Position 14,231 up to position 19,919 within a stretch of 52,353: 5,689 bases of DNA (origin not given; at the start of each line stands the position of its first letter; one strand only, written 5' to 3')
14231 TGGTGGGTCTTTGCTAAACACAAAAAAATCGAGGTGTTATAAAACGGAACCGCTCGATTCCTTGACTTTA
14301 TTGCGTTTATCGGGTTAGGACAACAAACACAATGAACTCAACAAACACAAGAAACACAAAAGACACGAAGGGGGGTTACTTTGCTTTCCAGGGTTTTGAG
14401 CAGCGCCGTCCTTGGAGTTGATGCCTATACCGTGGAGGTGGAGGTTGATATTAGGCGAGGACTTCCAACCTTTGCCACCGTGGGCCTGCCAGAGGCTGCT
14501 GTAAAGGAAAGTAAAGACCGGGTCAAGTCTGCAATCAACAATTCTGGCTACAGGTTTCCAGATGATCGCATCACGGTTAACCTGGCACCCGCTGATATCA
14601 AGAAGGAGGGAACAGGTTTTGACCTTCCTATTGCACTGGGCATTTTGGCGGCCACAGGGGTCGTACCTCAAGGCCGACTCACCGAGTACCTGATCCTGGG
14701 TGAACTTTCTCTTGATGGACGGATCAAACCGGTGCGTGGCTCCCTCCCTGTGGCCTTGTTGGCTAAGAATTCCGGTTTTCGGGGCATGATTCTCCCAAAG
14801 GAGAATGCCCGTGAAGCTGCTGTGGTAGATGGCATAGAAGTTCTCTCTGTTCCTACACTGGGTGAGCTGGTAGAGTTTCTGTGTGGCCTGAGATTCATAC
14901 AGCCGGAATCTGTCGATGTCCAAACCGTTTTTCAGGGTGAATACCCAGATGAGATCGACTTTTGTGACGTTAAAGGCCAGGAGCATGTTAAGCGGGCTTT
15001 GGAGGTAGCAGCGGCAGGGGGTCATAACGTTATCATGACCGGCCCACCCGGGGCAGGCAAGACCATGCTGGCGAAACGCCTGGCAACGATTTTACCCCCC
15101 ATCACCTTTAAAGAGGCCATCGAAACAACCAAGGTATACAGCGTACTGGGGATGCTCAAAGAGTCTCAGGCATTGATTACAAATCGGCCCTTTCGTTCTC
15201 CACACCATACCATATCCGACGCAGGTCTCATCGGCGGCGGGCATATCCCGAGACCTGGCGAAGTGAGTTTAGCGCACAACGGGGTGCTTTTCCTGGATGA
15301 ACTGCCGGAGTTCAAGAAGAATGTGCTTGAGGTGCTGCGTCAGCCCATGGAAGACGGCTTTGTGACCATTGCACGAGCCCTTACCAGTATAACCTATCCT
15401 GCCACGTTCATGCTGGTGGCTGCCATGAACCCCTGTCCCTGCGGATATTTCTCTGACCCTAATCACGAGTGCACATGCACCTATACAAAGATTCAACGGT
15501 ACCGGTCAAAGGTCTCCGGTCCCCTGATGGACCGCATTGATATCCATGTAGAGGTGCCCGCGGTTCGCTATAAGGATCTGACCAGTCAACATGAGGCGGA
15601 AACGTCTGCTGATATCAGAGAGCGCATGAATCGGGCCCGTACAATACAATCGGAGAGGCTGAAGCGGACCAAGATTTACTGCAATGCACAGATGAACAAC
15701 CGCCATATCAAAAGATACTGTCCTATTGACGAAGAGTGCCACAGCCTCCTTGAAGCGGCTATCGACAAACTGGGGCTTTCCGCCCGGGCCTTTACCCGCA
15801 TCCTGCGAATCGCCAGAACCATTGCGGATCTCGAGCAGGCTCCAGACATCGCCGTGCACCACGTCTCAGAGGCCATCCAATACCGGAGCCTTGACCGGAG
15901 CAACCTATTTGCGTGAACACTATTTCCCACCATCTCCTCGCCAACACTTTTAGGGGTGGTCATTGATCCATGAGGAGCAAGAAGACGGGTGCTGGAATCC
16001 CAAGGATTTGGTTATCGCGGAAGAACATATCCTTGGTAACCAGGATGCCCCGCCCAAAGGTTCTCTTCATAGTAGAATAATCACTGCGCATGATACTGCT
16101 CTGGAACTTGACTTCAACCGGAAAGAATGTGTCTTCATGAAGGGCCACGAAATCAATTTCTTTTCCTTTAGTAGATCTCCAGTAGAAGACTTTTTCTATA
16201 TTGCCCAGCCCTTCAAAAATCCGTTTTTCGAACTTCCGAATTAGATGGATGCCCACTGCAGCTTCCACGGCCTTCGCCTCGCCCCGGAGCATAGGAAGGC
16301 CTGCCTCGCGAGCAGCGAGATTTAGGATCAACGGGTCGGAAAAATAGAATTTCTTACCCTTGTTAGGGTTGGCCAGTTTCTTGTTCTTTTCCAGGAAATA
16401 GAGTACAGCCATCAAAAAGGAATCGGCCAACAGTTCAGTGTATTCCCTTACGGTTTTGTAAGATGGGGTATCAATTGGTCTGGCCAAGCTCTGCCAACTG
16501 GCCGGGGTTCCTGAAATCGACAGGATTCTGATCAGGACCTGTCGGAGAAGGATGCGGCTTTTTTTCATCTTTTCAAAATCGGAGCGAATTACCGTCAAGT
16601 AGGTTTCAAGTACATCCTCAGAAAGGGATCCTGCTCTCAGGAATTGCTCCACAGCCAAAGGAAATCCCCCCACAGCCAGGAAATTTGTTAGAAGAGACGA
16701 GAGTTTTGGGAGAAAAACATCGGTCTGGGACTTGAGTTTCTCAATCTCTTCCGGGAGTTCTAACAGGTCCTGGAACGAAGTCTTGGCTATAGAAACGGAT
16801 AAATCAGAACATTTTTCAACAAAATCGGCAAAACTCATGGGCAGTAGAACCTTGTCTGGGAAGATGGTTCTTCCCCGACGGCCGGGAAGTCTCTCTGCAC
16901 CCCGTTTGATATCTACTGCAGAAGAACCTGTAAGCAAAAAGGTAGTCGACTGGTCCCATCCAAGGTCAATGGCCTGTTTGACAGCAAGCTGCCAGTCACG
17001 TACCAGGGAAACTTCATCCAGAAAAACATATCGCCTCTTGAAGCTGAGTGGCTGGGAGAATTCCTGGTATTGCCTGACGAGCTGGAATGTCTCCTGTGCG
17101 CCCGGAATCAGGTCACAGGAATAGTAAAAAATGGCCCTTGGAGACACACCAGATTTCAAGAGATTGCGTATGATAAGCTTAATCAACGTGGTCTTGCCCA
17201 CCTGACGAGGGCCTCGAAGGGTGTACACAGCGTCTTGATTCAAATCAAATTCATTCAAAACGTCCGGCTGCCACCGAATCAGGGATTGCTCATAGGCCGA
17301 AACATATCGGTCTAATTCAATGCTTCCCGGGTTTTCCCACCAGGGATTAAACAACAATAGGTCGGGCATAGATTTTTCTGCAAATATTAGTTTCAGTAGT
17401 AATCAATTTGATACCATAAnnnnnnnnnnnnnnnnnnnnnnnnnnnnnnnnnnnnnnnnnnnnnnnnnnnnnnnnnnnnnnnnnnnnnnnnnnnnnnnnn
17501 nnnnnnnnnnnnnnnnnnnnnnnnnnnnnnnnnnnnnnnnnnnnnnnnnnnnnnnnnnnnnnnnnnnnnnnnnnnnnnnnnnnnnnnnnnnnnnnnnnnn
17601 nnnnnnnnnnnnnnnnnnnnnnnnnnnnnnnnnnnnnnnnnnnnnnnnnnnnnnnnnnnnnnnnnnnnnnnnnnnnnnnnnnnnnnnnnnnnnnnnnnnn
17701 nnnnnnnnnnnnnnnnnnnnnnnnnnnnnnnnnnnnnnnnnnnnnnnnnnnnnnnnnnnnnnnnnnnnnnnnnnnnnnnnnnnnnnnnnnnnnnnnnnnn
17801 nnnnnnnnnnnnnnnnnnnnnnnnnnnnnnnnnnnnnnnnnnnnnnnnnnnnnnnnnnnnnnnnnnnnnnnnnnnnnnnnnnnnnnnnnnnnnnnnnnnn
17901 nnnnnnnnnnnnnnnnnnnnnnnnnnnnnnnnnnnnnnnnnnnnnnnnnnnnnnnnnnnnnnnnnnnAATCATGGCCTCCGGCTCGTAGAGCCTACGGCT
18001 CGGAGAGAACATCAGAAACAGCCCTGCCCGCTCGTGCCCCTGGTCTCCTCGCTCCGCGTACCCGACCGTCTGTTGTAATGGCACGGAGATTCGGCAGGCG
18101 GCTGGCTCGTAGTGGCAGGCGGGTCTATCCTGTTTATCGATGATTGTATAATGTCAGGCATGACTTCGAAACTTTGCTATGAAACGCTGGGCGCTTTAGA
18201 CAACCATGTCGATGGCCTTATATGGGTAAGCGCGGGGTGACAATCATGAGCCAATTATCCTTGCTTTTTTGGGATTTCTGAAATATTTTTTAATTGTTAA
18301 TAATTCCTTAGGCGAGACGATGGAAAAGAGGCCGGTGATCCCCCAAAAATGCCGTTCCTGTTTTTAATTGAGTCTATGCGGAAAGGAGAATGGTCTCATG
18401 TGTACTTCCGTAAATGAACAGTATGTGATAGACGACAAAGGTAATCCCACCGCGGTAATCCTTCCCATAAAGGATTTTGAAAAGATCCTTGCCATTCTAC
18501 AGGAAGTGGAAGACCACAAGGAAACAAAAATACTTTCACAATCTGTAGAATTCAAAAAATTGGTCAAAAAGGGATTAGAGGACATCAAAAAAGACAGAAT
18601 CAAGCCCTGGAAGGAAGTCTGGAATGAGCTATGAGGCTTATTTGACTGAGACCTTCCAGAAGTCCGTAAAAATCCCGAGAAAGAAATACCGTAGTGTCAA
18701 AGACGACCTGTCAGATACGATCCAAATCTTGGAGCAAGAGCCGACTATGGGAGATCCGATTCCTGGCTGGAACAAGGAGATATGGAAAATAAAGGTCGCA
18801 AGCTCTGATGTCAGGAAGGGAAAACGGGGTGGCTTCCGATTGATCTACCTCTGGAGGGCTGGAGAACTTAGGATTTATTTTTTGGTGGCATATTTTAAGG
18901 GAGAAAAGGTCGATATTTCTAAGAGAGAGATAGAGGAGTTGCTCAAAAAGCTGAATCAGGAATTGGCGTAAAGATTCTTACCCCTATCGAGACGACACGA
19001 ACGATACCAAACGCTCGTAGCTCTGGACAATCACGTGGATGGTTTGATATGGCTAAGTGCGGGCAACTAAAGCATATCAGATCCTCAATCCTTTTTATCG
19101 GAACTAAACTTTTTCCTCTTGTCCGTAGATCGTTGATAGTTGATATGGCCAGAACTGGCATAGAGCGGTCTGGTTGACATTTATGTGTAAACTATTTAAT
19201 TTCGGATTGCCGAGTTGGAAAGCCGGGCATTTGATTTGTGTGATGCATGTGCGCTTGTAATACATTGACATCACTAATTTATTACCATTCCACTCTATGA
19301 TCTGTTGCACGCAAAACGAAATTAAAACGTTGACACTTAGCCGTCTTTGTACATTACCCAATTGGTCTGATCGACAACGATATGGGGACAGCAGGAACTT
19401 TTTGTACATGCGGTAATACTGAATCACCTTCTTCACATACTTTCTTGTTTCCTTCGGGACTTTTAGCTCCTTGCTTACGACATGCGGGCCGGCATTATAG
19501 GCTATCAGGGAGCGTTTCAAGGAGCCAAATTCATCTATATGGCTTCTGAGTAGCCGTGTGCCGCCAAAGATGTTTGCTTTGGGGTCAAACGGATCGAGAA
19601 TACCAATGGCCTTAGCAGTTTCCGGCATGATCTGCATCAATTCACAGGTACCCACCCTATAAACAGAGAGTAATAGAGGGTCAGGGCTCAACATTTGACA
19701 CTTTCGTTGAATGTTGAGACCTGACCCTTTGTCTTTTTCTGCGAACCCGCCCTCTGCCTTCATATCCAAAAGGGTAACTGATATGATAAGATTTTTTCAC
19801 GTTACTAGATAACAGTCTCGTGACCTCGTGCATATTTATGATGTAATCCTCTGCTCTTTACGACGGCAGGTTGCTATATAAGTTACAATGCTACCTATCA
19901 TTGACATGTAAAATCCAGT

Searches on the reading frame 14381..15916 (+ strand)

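Call 33: search_protein_families(library=pfam, proteins=[window:14381-15916:+], max_evalue=0.001)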
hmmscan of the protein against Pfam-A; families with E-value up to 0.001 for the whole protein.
window:14381-15916:+ (511 aa): 15 families
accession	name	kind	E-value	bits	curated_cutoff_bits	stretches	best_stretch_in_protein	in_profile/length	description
PF01078.27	Mg_chelatase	-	4e-99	330.6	20.3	1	193-399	1-206/207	Magnesium chelatase, subunit ChlI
PF13541.12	ChlI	-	2.8e-49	166.5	27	1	20-142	1-121/121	Subunit ChlI of Mg-chelatase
PF13335.12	Mg_chelatase_C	-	9.3e-33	113.1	26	1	407-502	2-94/94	Magnesium chelatase, subunit ChlI C-terminal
PF07728.20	AAA_5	-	2.9e-09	37.5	22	1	216-353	1-125/139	AAA domain (dynein-related subfamily)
PF00493.29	MCM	-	1.7e-08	34.3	23.3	1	292-356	114-178/224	MCM P-loop domain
PF05496.18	RuvB_N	-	2.4e-06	27.8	27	0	196-236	8-55/159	Holliday junction DNA helicase RuvB P-loop domain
PF00158.32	Sigma54_activat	-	3.6e-05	24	20.2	1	202-325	10-119/168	Sigma-54 interaction domain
PF00004.35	AAA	-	0.00018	22.4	21.2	0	217-243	1-26/131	ATPase family associated with various cellular activities (AAA)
PF13401.12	AAA_22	-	0.00033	21.4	27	0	217-268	8-60/130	AAA domain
PF07724.20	AAA_2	-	0.00055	20.4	27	0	216-329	5-105/166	AAA domain (Cdc48 subfamily)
PF20720.3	nSTAND3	-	0.0006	20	27.2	0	214-236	17-39/155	Novel STAND NTPase 3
PF05362.19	Lon_C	-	0.0006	19.9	21.1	0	59-147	91-177/205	Lon protease (S16) C-terminal proteolytic domain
PF20030.5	bpMoxR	-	0.00067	19.2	27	0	199-243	16-60/205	MoxR domain in the MoxR-vWA-beta-propeller ternary systems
PF13191.12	AAA_16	-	0.00069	20.6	32.6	0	201-238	10-48/167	AAA ATPase domain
PF13521.12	AAA_28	-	0.00099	19.8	27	0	217-247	2-32/164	AAA domain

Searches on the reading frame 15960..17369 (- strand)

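Call 33: search_protein_families(library=pfam, proteins=[window:15960-17369:-], max_evalue=0.001)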
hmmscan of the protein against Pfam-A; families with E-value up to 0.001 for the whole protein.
window:15960-17369:- (469 aa): 3 families
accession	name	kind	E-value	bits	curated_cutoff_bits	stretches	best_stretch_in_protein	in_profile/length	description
PF13173.12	AAA_14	-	2.7e-24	86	27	1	47-183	3-128/129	AAA domain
PF13635.12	DUF4143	-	2e-14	54.1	28.1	1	264-422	3-159/160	Domain of unknown function (DUF4143)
PF01637.24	ATPase_2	-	0.00079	19.7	33.2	0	42-85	16-57/225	ATPase domain predominantly from Archaea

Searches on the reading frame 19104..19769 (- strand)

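Call 34: search_protein_families(library=pfam, proteins=[window:19104-19769:-], max_evalue=0.001)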
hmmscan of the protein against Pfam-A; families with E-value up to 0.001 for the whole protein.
window:19104-19769:- (221 aa): 1 family
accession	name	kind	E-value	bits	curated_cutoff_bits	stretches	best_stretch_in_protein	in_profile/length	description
PF01464.25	SLT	-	6.6e-12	45.5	21.3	1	41-110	37-113/117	Transglycosylase SLT domain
